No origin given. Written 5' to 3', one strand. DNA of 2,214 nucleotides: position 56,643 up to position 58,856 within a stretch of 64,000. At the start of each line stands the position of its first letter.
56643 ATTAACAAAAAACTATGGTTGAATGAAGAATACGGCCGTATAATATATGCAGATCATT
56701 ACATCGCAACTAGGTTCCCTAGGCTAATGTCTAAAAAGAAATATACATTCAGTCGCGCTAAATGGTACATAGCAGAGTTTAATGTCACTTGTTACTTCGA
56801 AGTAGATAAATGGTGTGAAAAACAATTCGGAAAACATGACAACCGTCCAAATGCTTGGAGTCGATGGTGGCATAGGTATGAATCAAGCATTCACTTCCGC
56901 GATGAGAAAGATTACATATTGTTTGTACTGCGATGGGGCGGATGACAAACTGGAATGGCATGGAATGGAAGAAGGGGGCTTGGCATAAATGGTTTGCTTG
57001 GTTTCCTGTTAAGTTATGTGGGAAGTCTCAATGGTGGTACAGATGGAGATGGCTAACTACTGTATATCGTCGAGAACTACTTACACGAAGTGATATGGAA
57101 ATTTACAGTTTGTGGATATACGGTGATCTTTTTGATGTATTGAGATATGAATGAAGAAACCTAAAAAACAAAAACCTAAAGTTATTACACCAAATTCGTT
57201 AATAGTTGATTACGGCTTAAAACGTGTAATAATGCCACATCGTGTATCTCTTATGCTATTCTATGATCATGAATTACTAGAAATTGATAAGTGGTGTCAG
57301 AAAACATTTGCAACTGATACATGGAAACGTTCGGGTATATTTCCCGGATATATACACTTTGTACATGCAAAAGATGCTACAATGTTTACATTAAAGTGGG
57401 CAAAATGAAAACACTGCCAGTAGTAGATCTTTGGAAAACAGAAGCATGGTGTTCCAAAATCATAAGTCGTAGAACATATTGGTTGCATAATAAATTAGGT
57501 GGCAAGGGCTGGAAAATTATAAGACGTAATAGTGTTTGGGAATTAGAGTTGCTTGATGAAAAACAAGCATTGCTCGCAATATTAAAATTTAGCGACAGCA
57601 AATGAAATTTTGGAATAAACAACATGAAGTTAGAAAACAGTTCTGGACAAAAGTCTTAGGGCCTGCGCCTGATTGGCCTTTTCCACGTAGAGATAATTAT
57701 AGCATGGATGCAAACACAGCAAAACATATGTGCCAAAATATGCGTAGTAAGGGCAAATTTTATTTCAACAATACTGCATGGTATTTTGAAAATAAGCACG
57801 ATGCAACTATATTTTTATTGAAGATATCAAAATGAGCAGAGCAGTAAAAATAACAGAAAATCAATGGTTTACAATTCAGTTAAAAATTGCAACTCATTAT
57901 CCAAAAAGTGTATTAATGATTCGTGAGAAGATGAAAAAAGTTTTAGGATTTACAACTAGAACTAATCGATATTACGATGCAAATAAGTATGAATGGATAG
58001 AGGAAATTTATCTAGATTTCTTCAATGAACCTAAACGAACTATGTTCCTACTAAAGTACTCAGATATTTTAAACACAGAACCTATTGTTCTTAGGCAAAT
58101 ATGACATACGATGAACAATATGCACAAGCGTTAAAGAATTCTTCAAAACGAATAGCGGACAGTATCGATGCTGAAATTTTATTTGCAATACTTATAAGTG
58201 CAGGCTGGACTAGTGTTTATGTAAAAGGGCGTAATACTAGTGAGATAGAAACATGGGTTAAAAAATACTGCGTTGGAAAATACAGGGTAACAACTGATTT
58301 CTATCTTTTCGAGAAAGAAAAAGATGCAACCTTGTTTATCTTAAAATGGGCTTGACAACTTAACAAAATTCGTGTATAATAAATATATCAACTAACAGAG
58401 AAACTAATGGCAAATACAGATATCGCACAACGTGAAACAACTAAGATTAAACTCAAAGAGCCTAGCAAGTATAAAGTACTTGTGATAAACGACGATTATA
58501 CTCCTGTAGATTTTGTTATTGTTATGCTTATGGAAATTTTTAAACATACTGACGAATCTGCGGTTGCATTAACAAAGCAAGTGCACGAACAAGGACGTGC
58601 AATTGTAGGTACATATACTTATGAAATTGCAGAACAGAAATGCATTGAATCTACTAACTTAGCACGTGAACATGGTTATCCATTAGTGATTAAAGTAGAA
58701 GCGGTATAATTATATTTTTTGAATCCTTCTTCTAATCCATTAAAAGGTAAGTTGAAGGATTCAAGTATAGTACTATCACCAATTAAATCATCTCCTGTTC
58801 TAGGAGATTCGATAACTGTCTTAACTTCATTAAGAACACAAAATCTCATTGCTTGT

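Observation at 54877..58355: Tandem array of about 12 small paralogous proteins with a conserved C-terminal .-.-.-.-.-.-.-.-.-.-(M/L)-F-x-L-K-W motif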

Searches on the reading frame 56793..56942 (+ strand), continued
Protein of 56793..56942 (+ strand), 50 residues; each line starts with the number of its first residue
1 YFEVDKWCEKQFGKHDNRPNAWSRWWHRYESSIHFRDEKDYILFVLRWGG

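Call 73: fold_search(model_id=the predicted structure, library=pdb)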
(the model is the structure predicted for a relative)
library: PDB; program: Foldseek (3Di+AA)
matches with E <= 10: 79; with E <= 0.001: 0
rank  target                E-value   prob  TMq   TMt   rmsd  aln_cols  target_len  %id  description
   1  6vpr_A                4.9e-01  0.16  0.26  0.32   5.8        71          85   18  Crystal structure of the C-terminal domain of DENR (released 2020-04-08)
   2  6vpr_B                8.6e-01  0.13  0.28  0.33   9.9        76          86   16  Crystal structure of the C-terminal domain of DENR (released 2020-04-08)
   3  7vxr_B                1.1e+00  0.35  0.33  0.41   3.5        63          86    5  Crystal structure of BPSL1038 from Burkholderia pseudomallei (released 2023-08-16)
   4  6vpq_A                1.4e+00  0.21  0.33  0.40   6.8        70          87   14  Crystal structure of the C-terminal domain of DENR (released 2020-04-08)
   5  6xfu_B                1.6e+00  0.20  0.32  0.47   5.7        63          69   11  PmtCD peptide exporter basket domain (released 2020-10-14)
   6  6u2d_C                1.8e+00  0.18  0.31  0.49   5.8        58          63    9  PmtCD peptide exporter basket domain (released 2020-10-14)
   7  8co1_A1               2.0e+00  0.13  0.30  0.07   6.4        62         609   16  Type II Secretion System (released 2024-04-10)
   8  7vxr_A                2.2e+00  0.23  0.33  0.36   3.1        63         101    5  Crystal structure of BPSL1038 from Burkholderia pseudomallei (released 2023-08-16)
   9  6xfu_A                2.6e+00  0.15  0.31  0.45   5.3        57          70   12  PmtCD peptide exporter basket domain (released 2020-10-14)
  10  6xji_C                2.6e+00  0.15  0.30  0.13   5.3        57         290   12  PmtCD ABC exporter at C1 symmetry (released 2020-10-14)
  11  5h1o_A                2.6e+00  0.09  0.26  0.32   4.5        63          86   10  CRISPR-associated protein (released 2017-10-18)
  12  2y9k_A                2.6e+00  0.09  0.28  0.24   5.3        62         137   11  Three-dimensional model of Salmonella's needle complex at subnanometer resolution (released 2011-03-23)
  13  8bik_D                2.8e+00  0.02  0.18  0.07  15.4       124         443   10  Crystal structure of human AMPK heterotrimer in complex with allosteric activator C455 (released 2024-05-15)
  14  4g08                  3.0e+00  0.14  0.32  0.26   5.6        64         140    8  Crystal structure of the periplasmic domain of InvG (released 2013-05-08)
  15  5h1o_B                3.0e+00  0.05  0.23  0.27   4.9        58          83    9  CRISPR-associated protein (released 2017-10-18)
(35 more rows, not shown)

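Call 75: find_related_loci(query=A5, collection=genome_contigs, flank=5000)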
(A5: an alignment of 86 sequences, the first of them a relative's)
Query A5 (112 aa) in genome_contigs; peptide patterns used: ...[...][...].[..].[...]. (x = any residue, [..] = any of these).
53 stretches matched a pattern, but none encodes a relative of the query by tblastn (E <= 1e-3).

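Call 77: find_encoding_contigs(protein=P0058, flank=8000, max_places=1)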
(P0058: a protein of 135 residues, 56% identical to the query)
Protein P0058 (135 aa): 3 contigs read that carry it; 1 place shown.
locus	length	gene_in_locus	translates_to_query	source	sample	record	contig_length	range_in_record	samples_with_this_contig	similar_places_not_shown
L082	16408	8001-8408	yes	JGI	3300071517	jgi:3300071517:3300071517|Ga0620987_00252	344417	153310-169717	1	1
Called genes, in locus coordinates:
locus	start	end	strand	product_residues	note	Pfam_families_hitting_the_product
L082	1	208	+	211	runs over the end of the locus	-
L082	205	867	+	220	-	-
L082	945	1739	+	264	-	PF01583:APS_kinase, PF08433:KTI12, PF13238:AAA_18 (faint)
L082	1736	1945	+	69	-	PF09834:DUF2061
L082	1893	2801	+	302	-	-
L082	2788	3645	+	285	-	-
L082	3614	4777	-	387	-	-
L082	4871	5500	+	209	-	-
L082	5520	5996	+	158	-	-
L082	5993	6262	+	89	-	-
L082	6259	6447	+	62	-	-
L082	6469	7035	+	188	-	PF11351:GTA_holin_3TM (weak)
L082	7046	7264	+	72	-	-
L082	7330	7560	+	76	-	-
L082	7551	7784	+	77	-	-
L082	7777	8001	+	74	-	-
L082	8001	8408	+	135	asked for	-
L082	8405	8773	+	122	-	-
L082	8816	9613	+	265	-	PF00226:DnaJ, PF01556:DnaJ_C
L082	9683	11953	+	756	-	PF02861:Clp_N, PF13191:AAA_16 (weak), PF00004:AAA, PF17871:AAA_lid_9, PF00004:AAA, PF07724:AAA_2, PF07728:AAA_5, PF10431:ClpB_D2-small, +13 more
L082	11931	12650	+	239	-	-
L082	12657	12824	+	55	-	-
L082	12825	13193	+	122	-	-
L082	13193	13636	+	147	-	-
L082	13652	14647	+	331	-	-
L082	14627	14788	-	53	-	-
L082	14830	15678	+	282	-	-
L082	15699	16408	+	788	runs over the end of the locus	-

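Call 78: find_encoding_contigs(protein=P0079, flank=8000, max_places=1)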
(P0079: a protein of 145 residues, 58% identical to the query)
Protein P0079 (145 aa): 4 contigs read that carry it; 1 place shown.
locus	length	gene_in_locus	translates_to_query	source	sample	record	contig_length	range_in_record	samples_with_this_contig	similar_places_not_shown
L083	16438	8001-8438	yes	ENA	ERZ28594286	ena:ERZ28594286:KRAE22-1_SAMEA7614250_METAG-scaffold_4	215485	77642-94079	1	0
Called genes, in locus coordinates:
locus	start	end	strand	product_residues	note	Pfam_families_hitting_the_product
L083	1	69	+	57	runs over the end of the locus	-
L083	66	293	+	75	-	-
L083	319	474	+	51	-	-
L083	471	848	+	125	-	PF11750:DUF3307 (weak)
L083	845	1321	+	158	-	-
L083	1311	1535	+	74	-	-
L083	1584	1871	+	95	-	-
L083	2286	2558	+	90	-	-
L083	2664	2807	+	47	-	-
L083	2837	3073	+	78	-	-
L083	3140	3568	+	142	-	-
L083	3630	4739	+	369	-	PF00004:AAA (weak), PF07726:AAA_3 (weak), PF07728:AAA_5 (weak)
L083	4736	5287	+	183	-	-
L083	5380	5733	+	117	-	-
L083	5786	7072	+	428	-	PF13203:DUF2201_N, PF09967:DUF2201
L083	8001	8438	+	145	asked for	-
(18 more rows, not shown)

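Call 79: find_encoding_contigs(protein=P0037, flank=8000, max_places=1)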
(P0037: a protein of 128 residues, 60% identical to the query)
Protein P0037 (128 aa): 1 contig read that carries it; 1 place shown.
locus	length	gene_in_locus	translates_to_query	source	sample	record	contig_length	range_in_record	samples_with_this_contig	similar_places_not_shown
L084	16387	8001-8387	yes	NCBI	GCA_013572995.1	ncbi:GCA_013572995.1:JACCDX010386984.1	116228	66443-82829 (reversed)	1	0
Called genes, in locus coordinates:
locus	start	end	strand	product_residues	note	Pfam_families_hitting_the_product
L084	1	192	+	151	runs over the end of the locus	-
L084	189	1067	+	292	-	-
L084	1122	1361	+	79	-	-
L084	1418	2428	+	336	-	-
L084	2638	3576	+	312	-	-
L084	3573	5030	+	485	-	PF00270:DEAD, PF04851:ResIII, PF18766:SWI2_SNF2 (faint), PF00271:Helicase_C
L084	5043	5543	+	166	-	-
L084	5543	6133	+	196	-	-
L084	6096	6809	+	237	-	-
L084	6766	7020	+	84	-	-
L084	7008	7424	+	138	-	-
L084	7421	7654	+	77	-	-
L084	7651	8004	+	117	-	-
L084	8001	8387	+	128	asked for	-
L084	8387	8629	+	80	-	-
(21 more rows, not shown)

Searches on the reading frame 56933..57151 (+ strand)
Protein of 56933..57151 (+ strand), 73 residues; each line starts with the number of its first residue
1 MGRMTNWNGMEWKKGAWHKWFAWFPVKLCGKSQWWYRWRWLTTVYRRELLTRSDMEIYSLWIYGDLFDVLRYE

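Call 83: search_protein_families(library=pfam, max_evalue=0.01, proteins=[window:56933-57151:+])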
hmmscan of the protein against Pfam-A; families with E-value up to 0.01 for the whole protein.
window:56933-57151:+ (73 aa): 0 families

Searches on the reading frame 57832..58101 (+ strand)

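Call 4: search_protein_families(library=pfam, max_evalue=1, proteins=[window:57832-58101:+])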
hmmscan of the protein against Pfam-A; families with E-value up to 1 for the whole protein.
window:57832-58101:+ (90 aa): 2 families
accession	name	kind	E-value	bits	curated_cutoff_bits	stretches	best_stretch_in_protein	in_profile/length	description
PF00377.23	Prion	-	0.023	15.1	25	1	37-68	5-38/116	Prion/Doppel alpha-helical domain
PF00161.24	RIP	-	0.038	14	21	1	9-83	39-107/197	Ribosome inactivating protein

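Call 5: search_protein_families(library=phrogs, max_evalue=0.1, proteins=[window:57832-58101:+])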
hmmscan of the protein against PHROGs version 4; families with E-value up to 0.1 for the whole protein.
window:57832-58101:+ (90 aa): 0 families

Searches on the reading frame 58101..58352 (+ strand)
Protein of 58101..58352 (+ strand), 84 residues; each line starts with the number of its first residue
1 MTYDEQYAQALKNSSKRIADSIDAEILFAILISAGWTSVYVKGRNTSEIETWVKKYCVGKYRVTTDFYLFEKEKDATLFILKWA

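Call 4: search_protein_families(library=pfam, max_evalue=1, proteins=[window:58101-58352:+])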
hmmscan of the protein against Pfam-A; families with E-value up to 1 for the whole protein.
window:58101-58352:+ (84 aa): 2 families
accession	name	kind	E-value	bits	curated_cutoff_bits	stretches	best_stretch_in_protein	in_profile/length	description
PF13848.12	Thioredoxin_6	-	0.044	14.1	27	1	44-80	62-102/184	Thioredoxin-like domain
PF08465.15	Herpes_TK_C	-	0.16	12.2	21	0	36-51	10-25/33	Thymidine kinase from Herpesvirus C-terminal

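Call 5: search_protein_families(library=phrogs, max_evalue=0.1, proteins=[window:58101-58352:+])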
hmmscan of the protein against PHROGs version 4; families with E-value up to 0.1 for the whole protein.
window:58101-58352:+ (84 aa): 0 families

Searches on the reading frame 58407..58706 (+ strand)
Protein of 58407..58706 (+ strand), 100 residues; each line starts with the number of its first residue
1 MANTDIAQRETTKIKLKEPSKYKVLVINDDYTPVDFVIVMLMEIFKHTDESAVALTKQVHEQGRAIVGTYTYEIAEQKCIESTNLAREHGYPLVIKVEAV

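Call 29: search_protein_families(library=pfam, max_evalue=0.001, proteins=[window:58407-58706:+])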
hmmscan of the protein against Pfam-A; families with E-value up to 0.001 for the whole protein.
window:58407-58706:+ (100 aa): 1 family
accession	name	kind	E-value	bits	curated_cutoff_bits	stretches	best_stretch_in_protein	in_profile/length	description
PF02617.22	ClpS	-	2.3e-28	98.2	23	1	17-95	1-79/80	ATP-dependent Clp protease adaptor protein ClpS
